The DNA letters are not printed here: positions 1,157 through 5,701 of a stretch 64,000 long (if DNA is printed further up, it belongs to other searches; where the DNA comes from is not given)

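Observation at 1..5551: Uncharacterised three-gene operon: leaderless LamG giant with acidic repeats, a 4x basic Nif11-like protein, and an unknown third gene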

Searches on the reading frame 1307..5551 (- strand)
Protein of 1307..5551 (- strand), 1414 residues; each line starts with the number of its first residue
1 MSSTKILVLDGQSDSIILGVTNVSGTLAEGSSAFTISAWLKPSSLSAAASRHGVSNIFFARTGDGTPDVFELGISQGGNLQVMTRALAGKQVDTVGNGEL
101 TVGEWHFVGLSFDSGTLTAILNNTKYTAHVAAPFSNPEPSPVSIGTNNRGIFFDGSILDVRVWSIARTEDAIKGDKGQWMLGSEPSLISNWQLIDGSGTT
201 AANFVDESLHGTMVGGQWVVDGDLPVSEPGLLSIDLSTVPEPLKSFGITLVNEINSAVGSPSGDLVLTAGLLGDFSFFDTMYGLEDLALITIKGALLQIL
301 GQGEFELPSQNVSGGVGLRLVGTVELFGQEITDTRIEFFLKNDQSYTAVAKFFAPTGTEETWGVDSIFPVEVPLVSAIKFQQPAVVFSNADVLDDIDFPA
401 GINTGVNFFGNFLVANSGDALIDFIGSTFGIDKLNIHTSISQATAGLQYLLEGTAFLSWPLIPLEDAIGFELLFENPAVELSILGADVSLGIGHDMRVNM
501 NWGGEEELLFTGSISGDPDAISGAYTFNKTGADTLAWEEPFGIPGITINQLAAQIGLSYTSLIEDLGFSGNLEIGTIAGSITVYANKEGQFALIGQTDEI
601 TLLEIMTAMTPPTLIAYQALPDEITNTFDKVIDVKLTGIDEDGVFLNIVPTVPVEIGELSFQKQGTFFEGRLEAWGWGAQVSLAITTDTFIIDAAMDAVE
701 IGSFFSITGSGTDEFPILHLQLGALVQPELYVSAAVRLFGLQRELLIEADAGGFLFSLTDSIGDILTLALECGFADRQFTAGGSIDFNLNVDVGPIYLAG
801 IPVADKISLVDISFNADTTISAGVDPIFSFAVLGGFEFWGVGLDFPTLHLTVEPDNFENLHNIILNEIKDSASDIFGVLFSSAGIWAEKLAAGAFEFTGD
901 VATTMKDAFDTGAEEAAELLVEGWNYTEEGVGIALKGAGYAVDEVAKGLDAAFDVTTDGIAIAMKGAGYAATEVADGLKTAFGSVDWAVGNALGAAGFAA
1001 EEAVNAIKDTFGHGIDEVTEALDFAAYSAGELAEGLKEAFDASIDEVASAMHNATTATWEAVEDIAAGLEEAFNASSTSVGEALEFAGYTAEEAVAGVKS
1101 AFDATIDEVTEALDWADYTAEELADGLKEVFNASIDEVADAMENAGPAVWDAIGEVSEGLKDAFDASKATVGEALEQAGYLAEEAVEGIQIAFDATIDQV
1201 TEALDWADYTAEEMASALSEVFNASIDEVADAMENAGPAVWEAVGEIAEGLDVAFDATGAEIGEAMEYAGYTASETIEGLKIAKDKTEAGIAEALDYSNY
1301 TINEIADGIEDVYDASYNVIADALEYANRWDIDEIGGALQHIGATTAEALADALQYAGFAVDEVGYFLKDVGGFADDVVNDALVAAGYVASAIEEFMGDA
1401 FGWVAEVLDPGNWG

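Call 5: search_protein_families(library=pfam, proteins=[window:1307-5551:-], max_evalue=0.1)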
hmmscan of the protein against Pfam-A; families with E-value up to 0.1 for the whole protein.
window:1307-5551:- (1414 aa): 11 families
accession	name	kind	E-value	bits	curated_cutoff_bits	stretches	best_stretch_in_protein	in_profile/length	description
PF13385.13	Laminin_G_3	-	1.1e-18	68.2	27.6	1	27-172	14-150/151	Concanavalin A-like lectin/glucanases superfamily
PF01442.23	Apolipoprotein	-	1.4e-07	31.8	90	2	1120-1234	79-186/190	Apolipoprotein A1/A4/E domain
PF07464.16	ApoLp-III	-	5.5e-06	27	36.3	1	1058-1165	23-126/146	Apolipophorin-III precursor (apoLp-III)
PF02561.19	FliS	-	0.00055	20.6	26.7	0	1015-1075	55-113/115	Flagellar protein FliS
PF02210.31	Laminin_G_2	-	0.0025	18.7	22.9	1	60-156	13-117/126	Laminin G domain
PF10826.14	DUF2551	-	0.013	16.2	23.4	0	933-964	19-49/83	Protein of unknown function (DUF2551)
PF05597.16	Phasin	-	0.019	15.5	28.8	0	1122-1196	46-117/126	Poly(hydroxyalcanoate) granule associated protein (phasin)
PF10824.14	T7SS_ESX_EspC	-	0.027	15.3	23.5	0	1133-1177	24-68/100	Excreted virulence factor EspC, type VII ESX diderm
PF18796.6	LPD1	-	0.054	14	27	0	1158-1203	32-77/78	Large polyvalent protein-associated domain 1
PF11098.13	Chlorosome_CsmC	-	0.072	13.5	26.3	1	983-1069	48-132/139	Chlorosome envelope protein C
PF05405.19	Mt_ATP-synt_B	-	0.086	12.9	21.7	0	1114-1177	40-98/163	Mitochondrial ATP synthase B chain precursor (ATP-synt_B)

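Call 6: search_protein_families(library=ncbifam, proteins=[window:1307-5551:-], max_evalue=0.1)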
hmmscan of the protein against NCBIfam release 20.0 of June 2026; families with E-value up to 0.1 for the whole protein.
window:1307-5551:- (1414 aa): 7 families
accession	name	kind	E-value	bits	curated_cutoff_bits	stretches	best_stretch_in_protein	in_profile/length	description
NF047840.1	lipo_Ag473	exception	9.7e-06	26.4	100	2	1091-1196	25-124/136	Ag473 family lipoprotein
NF033914.0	antiphage_ZorA_1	subfamily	0.00022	19.6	190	2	971-1120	353-502/619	anti-phage ZorAB system protein ZorA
NF003063.0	PRK03987.1-2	equivalog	0.0016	17.7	430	1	1037-1136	72-170/262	translation initiation factor IF-2 subunit alpha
NF047516.1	LA_3659_fam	equivalog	0.0024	17.5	36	0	999-1085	107-192/221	LA_3659 family protein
NF047514.1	SpiroCoCo_N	equivalog_domain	0.0024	17.5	75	0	999-1085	107-192/221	SpiroCoCo family coiled-coil protein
NF045487.1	ASRP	equivalog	0.0046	15.6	300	0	1096-1143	445-492/593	archaea-specific SMC-related protein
NF058675.1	RcGTA_tape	equivalog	0.0057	16.4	220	0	1095-1165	24-91/220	RcGTA-type gene transfer agent tail tape measure protein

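Call 7: find_homologous_proteins(query=window:1307-5551:-)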
Query window:1307-5551:- (1414 aa): 6 proteins with E <= 0.001 among 8000 candidates.
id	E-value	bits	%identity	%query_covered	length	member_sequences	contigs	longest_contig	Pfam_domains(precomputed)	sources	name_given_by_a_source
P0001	0.0e+0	3080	100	100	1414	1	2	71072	PF07464.17,PF01442.24,PF13385.14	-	-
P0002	2.6e-49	186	34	20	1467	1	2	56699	PF07953.21,PF13385.14,PF02210.32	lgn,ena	-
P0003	9.7e-19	85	29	16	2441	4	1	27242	PF13385.14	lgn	-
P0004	4.1e-14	70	27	14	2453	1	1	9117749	PF13385.14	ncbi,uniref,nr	ncbi:LamG domain-containing protein [Streptomyces uncialis]|uniref:LamG domain-containing protein n=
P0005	7.5e-10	55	24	13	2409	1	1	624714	PF13385.14,PF14200.13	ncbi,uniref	ncbi:LamG-like jellyroll fold domain-containing protein [Streptomyces sp. NPDC097107]|uniref:LamG do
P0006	2.3e-8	51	28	14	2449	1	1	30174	PF13385.14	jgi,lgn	jgi:hypothetical protein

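Call 11: find_encoding_contigs(protein=P0001, flank=10000, max_places=4)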
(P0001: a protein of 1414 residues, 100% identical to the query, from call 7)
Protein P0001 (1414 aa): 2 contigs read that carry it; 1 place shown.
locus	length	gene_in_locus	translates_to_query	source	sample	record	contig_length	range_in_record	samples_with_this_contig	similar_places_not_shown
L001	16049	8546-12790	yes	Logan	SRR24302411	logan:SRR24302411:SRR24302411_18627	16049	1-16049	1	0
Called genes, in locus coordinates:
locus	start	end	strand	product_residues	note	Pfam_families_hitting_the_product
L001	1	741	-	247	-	?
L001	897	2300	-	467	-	PF13506:Glyco_transf_21, PF00535:Glycos_transf_2, PF13641:Glyco_tranf_2_3, PF13632:Glyco_trans_2_3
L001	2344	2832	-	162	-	PF07681:DoxX (weak)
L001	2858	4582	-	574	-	PF00528:BPD_transp_1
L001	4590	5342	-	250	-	PF00005:ABC_tran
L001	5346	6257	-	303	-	PF12974:Phosphonate-bd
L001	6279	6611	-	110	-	-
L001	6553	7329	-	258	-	PF02353:CMAS (weak), PF05175:MTS (weak), PF13489:Methyltransf_23, PF13649:Methyltransf_25, PF13847:Methyltransf_31, PF08241:Methyltransf_11, PF08242:Methyltransf_12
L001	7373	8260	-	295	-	PF02310:B12-binding, PF04055:Radical_SAM (faint)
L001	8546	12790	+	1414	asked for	PF13385:Laminin_G_3, PF07464:ApoLp-III (faint), PF01442:Apolipoprotein (faint)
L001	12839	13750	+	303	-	PF07862:Nif11 (faint)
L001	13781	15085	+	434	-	-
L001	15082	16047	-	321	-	?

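Call 12: find_encoding_contigs(protein=P0002, flank=10000, max_places=4)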
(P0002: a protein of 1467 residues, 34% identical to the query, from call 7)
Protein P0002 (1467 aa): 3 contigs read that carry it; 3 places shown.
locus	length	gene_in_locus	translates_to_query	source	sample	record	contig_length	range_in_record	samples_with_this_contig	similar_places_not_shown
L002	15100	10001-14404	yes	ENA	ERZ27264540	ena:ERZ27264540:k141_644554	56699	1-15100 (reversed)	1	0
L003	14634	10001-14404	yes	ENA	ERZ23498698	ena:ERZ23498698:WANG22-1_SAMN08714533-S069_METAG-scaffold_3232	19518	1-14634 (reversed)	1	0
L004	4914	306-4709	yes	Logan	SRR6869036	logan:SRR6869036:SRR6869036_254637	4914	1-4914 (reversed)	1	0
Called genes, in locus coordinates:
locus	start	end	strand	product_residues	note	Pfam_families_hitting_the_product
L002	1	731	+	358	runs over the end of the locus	PF02915:Rubrerythrin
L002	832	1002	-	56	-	-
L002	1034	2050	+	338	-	PF07885:Ion_trans_2 (weak)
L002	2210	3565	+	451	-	PF26355:HTH_VMAP-M9, PF14516:AAA_35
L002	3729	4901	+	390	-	PF00353:HemolysinCabind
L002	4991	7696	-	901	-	PF14516:AAA_35, PF05226:CHASE2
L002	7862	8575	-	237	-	PF06051:DUF928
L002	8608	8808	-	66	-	-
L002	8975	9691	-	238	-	-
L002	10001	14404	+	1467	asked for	PF07953:Toxin_R_bind_N (weak), PF13385:Laminin_G_3, PF02210:Laminin_G_2, PF13385:Laminin_G_3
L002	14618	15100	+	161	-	?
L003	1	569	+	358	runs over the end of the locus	PF02915:Rubrerythrin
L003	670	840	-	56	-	-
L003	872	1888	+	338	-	PF07885:Ion_trans_2 (weak)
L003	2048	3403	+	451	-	PF26355:HTH_VMAP-M9, PF14516:AAA_35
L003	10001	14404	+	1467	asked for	PF07953:Toxin_R_bind_N (weak), PF13385:Laminin_G_3, PF02210:Laminin_G_2, PF13385:Laminin_G_3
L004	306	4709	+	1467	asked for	PF07953:Toxin_R_bind_N (weak), PF13385:Laminin_G_3, PF02210:Laminin_G_2, PF13385:Laminin_G_3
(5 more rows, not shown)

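Call 16: search_protein_families(library=pfam, proteins=[L001:13781-15082:+, L001:15085-16047:-, L002:8975-9691:-, L002:7862-8575:-, L002:8608-8808:-], max_evalue=1)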
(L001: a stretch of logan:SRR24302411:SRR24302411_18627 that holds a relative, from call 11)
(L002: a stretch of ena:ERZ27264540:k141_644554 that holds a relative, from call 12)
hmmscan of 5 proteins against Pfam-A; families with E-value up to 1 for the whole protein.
L001:13781-15082:+ (434 aa): 3 families
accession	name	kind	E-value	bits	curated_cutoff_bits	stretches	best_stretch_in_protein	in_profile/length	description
PF20451.3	Calmod_bind_M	-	0.0012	19.8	24.5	1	356-398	21-65/67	Calmodulin binding protein central domain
PF07862.16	Nif11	-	0.0014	19.3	23.8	1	365-408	6-47/48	Nif11 domain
PF24999.1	LAMB4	-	0.064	13.6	27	1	93-109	34-50/66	Laminin subunit beta-4-like domain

L001:15085-16047:- (321 aa): 2 families
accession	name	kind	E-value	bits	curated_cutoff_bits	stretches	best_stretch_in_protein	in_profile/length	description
PF04143.19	Sulf_transp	-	5.7e-47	161.2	27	1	10-309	1-310/310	Sulphur transport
PF07695.17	7TMR-DISM_7TM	-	0.022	15.1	29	1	224-304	118-199/205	7TM diverse intracellular signalling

L002:8975-9691:- (238 aa): 2 families
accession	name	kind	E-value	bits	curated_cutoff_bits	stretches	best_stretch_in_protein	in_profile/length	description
PF00583.31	Acetyltransf_1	-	0.0018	19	20.7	1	148-228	19-100/116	Acetyltransferase (GNAT) family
PF24863.1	zf-CCCH_Mcm10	-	0.063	13.5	26.8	1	31-123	22-115/293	Mcm10, CCCH-type zinc motif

L002:7862-8575:- (237 aa): 1 family
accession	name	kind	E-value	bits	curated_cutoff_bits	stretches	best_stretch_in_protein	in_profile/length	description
PF06051.17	DUF928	-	3e-37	128.6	26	1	61-234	2-171/184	Domain of Unknown Function (DUF928)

L002:8608-8808:- (66 aa): 1 family
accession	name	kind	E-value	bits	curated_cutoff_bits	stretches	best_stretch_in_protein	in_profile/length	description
PF05814.16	Ac76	-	0.061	13.8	22.5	1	17-42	51-76/83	Orf76 (Ac76)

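Call 17: find_homologous_proteins(query=L001:13781-15082:+)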
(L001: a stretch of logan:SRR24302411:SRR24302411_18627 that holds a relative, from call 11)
Query L001:13781-15082:+ (434 aa): 4 proteins with E <= 0.001 among 3885 candidates.
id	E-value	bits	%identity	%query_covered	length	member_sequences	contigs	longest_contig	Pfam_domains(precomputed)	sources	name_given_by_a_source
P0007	3.9e-295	996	99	100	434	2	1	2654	-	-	-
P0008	7.4e-252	854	86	100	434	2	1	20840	-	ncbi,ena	-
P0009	4.0e-16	77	27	77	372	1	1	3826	-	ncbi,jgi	jgi:hypothetical protein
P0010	4.7e-15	74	27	76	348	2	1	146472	-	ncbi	-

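Call 18: find_encoding_contigs(protein=P0008, flank=10000, max_places=3)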
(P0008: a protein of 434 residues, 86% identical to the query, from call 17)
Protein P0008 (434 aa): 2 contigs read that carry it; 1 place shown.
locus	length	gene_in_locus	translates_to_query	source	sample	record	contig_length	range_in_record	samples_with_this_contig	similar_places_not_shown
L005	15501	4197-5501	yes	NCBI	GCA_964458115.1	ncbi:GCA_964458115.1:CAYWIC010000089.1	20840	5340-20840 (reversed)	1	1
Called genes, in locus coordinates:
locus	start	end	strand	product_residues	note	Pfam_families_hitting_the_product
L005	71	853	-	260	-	PF02353:CMAS (weak), PF08003:Methyltransf_9 (weak), PF03291:mRNA_G-N7_MeTrfase (faint), PF13489:Methyltransf_23, PF13649:Methyltransf_25, PF13847:Methyltransf_31, PF08241:Methyltransf_11, PF08242:Methyltransf_12, +1 more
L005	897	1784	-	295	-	PF02310:B12-binding, PF04055:Radical_SAM (faint)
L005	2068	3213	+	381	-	PF13385:Laminin_G_3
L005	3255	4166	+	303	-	PF07862:Nif11 (faint)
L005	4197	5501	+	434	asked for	-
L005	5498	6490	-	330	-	PF04143:Sulf_transp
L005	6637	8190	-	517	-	PF26314:MptA_B_family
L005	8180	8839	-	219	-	PF09837:DUF2064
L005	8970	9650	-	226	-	PF00535:Glycos_transf_2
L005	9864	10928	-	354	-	-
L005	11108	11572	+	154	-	PF00111:Fer2, PF13085:Fer2_3, PF01799:Fer2_2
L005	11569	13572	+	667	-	PF20256:MoCoBD_2, PF02738:MoCoBD_1, PF20256:MoCoBD_2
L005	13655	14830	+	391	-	PF19300:BPD_transp_1_N, PF00528:BPD_transp_1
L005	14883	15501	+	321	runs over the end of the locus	PF00528:BPD_transp_1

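Call 19: find_encoding_contigs(protein=P0010, flank=10000, max_places=3)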
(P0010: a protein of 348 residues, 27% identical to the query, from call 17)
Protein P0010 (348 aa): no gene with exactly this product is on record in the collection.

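Call 20: find_encoding_contigs(protein=P0009, flank=10000, max_places=3)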
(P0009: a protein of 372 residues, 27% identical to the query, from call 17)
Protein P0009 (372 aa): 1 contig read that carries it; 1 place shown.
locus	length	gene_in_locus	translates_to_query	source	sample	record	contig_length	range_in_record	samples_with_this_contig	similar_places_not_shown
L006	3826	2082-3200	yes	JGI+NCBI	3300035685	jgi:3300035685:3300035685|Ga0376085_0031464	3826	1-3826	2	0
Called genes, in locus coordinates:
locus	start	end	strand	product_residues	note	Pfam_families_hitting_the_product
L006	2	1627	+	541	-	PF00664:ABC_membrane, PF00005:ABC_tran, PF02463:SMC_N (faint)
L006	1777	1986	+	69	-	-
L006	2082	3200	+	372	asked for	-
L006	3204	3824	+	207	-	?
